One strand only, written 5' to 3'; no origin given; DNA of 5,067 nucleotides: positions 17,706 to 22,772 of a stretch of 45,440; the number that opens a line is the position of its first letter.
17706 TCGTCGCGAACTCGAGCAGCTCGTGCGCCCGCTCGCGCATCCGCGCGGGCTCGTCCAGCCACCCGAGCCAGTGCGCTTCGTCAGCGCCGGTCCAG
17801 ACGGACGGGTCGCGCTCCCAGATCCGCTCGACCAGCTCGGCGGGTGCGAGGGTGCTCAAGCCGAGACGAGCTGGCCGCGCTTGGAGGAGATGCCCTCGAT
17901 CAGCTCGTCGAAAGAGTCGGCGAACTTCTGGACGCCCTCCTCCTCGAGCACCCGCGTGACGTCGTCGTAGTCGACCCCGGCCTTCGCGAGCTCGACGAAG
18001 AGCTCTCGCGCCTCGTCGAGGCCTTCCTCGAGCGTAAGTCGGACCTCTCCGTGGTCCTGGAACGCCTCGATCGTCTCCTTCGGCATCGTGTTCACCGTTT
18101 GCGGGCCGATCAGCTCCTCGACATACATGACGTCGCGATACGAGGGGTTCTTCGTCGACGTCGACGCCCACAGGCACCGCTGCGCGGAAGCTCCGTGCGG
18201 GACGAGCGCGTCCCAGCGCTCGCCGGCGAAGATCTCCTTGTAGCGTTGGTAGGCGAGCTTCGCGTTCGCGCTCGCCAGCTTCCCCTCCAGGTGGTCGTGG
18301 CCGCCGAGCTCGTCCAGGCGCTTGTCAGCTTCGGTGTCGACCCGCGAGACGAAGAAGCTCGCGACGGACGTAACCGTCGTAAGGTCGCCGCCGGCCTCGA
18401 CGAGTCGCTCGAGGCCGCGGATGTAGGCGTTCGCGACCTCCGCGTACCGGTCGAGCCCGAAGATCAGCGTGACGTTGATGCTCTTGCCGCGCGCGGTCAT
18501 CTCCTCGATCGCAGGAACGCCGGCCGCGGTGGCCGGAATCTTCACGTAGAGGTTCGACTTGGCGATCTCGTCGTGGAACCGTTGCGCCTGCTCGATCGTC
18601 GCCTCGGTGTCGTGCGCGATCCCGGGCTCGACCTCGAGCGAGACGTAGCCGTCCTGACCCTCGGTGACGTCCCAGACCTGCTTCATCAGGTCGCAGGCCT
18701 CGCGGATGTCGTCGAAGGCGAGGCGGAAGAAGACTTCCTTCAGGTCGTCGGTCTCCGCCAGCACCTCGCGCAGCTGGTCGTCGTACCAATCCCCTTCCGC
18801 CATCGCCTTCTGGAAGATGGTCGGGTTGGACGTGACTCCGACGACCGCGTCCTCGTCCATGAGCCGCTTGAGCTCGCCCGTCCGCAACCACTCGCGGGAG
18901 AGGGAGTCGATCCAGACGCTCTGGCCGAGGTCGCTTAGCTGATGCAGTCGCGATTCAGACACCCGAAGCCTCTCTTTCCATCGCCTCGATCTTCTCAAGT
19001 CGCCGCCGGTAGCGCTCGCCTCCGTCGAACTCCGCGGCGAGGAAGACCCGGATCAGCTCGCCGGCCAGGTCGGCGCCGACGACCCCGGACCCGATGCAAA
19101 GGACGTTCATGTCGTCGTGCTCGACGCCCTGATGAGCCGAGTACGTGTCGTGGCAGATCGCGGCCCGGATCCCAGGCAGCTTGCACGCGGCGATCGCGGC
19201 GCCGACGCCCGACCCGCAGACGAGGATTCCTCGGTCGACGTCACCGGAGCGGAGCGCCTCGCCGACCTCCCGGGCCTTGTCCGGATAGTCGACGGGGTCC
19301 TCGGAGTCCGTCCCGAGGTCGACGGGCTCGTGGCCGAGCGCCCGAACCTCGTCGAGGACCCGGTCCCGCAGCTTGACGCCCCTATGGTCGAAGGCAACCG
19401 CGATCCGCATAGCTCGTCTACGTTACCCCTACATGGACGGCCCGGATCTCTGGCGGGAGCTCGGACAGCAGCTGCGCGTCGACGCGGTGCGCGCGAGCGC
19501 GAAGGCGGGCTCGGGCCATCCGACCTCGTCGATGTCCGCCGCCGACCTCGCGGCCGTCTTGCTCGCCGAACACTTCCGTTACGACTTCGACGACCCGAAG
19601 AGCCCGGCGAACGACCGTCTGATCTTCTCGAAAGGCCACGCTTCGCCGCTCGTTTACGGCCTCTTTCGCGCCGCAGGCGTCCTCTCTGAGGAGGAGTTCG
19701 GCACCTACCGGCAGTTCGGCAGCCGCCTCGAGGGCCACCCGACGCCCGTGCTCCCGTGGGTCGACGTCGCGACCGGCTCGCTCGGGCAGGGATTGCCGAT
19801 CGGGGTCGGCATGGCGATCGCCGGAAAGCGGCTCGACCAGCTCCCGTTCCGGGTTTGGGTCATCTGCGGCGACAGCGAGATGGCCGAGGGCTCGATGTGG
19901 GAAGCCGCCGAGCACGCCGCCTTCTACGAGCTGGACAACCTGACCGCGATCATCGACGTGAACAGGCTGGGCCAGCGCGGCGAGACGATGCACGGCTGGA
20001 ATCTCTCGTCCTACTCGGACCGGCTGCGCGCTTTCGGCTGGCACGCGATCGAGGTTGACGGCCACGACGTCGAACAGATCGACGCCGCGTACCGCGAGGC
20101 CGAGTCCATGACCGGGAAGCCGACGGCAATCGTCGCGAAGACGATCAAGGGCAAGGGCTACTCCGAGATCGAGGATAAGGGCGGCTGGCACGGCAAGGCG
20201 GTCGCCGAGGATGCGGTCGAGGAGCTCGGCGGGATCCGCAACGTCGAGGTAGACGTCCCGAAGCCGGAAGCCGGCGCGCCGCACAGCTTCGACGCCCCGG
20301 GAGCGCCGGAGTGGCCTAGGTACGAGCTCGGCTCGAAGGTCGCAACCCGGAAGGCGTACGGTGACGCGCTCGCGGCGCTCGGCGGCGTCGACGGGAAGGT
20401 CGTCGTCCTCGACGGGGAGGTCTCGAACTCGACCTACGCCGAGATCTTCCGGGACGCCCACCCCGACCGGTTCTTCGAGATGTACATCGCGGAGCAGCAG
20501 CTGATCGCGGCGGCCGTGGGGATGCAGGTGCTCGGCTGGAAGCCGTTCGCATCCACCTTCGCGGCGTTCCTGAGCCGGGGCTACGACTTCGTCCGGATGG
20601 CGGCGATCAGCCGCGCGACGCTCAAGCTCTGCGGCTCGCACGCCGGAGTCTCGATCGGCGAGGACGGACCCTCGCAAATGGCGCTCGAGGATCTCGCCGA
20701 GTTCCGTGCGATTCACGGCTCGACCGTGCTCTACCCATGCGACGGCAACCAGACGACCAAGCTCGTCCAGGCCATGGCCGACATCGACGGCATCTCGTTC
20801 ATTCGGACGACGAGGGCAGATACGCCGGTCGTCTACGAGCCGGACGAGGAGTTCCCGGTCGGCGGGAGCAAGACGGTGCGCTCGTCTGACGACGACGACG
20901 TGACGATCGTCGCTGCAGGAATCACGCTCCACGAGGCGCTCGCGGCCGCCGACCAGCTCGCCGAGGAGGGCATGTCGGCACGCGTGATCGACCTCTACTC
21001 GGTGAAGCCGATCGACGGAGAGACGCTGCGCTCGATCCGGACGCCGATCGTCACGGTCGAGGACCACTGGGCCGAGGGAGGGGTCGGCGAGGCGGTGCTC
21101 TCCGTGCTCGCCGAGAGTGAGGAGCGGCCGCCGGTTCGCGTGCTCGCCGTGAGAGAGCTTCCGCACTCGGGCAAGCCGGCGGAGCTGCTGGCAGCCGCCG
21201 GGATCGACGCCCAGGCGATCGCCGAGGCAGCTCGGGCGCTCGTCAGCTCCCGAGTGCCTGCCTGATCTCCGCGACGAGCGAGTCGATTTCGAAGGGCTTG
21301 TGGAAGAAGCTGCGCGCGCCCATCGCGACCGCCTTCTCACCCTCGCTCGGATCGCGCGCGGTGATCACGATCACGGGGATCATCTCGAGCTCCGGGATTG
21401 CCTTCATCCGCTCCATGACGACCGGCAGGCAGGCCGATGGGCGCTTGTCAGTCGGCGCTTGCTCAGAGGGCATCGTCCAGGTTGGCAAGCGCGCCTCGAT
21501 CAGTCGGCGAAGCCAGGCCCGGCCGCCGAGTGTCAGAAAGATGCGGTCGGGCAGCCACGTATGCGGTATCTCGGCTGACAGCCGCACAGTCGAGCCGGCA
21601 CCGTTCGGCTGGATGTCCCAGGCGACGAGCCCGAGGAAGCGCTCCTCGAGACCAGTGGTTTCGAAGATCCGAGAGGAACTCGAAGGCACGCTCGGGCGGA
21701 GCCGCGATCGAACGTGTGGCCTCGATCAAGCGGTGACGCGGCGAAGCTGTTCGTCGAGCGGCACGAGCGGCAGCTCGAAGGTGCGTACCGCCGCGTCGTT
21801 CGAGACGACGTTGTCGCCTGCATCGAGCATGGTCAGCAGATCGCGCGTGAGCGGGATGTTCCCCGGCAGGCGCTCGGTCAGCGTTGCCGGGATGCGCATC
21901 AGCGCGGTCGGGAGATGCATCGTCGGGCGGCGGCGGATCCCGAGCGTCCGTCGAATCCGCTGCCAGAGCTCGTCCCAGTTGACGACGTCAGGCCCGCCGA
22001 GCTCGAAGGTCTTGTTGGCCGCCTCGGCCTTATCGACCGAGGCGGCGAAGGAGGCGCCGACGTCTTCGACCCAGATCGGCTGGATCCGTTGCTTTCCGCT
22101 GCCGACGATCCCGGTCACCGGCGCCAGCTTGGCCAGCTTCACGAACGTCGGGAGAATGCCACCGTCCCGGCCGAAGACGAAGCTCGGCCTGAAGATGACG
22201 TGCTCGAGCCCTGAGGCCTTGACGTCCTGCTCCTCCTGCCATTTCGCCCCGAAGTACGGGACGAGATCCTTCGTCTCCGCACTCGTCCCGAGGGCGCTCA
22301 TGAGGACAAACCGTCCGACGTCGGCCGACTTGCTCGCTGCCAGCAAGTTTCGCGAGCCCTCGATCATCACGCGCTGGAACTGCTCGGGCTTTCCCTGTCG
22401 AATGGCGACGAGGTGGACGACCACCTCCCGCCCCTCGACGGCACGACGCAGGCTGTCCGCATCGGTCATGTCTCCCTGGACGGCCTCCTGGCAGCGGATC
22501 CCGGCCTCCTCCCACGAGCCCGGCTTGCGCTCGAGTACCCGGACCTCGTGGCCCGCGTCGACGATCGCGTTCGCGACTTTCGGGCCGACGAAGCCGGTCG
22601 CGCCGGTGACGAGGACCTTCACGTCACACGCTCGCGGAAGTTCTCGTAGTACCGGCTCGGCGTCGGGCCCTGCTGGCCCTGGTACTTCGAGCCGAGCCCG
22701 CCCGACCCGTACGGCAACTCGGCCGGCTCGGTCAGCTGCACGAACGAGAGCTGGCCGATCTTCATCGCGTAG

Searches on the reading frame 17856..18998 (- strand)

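Call 56: search_protein_families(library=pfam, proteins=[window:17856-18998:-], max_evalue=0.00001)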
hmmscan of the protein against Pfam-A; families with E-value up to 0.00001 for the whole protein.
window:17856-18998:- (380 aa): 1 family
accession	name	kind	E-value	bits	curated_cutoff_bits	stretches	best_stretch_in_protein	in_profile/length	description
PF00923.25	TAL_FSA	-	1.5e-83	280.9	27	1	28-368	1-283/285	Transaldolase/Fructose-6-phosphate aldolase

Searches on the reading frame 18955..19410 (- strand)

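Call 56: search_protein_families(library=pfam, proteins=[window:18955-19410:-], max_evalue=0.00001)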
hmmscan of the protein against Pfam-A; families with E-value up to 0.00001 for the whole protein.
window:18955-19410:- (151 aa): 1 family
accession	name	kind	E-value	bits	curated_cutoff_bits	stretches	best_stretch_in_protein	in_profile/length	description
PF02502.23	LacAB_rpiB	-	4.7e-47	159.9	24.7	1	3-141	1-138/138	Ribose/Galactose Isomerase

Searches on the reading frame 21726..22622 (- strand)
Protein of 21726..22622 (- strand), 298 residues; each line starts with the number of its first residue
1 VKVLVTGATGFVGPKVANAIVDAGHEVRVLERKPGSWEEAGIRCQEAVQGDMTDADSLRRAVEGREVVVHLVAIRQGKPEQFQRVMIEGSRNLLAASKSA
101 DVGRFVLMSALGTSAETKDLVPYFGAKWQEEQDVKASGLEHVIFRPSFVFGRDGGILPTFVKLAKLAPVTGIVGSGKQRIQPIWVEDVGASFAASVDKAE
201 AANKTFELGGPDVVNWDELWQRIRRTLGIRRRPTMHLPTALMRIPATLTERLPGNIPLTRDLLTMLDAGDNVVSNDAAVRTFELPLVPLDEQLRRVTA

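Call 56: search_protein_families(library=pfam, proteins=[window:21726-22622:-], max_evalue=0.00001)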
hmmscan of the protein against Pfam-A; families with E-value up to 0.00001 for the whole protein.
window:21726-22622:- (298 aa): 7 families
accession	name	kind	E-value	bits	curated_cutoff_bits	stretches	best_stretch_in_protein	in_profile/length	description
PF13460.12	NAD_binding_10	-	4.1e-22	79.4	27.2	1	7-149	1-146/184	NAD(P)H-binding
PF01370.27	Epimerase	-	4.9e-22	79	20.9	1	3-209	1-240/240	NAD dependent epimerase/dehydratase family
PF01073.25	3Beta_HSD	-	2.5e-17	63.3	22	1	4-112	1-118/280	3-beta hydroxysteroid dehydrogenase/isomerase family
PF05368.20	NmrA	-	1.7e-16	61.2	27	1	2-166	4-163/298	NmrA-like family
PF04321.23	RmlD_sub_bind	-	5.5e-14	52.4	27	1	122-232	124-236/287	RmlD substrate binding domain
PF16363.11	GDP_Man_Dehyd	-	3.7e-07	30.3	27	1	4-109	1-128/332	GDP-mannose 4,6 dehydratase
PF02719.21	Polysacc_synt_2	-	5.1e-06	26.3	20.2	0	3-163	1-185/293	Polysaccharide biosynthesis protein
